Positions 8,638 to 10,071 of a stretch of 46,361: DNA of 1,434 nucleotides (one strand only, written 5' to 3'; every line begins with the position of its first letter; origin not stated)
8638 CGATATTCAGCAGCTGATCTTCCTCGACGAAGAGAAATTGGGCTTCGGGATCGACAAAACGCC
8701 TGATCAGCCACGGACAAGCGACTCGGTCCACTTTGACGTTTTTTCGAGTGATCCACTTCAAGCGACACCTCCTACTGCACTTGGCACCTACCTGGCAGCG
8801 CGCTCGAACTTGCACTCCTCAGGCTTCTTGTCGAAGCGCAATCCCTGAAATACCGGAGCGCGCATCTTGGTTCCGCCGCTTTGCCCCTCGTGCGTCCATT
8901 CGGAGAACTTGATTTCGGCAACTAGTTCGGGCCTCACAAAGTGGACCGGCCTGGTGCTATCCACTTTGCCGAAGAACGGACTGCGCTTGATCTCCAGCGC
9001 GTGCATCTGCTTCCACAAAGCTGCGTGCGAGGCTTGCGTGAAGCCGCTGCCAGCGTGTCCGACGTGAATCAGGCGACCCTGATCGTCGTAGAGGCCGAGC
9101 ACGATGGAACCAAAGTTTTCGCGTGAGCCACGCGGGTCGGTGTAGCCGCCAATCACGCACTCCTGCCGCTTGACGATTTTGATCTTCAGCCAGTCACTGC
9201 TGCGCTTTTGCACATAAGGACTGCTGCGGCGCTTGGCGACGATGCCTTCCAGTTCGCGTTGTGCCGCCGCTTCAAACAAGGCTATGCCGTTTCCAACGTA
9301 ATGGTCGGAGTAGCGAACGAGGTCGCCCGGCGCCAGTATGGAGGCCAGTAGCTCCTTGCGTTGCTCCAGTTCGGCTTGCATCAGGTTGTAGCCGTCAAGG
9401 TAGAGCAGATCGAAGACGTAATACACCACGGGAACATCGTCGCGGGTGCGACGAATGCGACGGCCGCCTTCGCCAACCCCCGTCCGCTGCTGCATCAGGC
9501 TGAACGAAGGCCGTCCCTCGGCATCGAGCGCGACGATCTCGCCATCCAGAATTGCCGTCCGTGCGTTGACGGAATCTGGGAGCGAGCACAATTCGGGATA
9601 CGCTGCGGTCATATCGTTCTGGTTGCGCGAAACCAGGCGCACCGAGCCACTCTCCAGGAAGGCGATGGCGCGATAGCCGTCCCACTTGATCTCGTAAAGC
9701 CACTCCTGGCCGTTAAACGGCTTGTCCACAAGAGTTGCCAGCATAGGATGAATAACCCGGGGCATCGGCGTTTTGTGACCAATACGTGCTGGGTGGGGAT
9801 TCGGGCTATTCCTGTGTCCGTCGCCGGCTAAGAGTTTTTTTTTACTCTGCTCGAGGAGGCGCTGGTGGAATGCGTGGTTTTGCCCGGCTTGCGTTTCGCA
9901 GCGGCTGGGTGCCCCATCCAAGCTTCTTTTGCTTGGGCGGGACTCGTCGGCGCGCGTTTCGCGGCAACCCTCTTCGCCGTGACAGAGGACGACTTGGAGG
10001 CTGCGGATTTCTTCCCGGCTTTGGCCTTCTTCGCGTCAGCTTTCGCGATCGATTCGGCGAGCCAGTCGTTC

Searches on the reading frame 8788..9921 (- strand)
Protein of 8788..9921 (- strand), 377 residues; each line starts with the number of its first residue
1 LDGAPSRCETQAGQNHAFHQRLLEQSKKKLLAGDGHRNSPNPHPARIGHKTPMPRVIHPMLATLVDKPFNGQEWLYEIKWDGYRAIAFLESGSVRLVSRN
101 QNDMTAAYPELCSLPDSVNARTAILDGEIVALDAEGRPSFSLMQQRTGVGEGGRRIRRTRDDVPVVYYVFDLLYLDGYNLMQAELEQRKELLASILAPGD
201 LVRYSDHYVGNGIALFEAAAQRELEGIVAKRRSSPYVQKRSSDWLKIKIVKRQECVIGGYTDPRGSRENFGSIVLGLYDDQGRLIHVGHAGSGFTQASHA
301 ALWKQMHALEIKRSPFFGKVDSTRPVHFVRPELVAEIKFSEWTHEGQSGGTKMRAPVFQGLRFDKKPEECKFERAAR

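Call 11: search_protein_families(library=pfam, proteins=[window:8788-9921:-], max_evalue=0.001)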
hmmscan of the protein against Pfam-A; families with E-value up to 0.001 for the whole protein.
window:8788-9921:- (377 aa): 2 families
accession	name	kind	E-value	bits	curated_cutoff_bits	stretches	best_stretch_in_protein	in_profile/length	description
PF01068.26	DNA_ligase_A_M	-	4e-37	128.3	26.2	1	59-248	1-204/204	ATP dependent DNA ligase domain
PF04679.21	DNA_ligase_A_C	-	1.9e-25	89.5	27.5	1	267-365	2-94/94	ATP dependent DNA ligase C terminal region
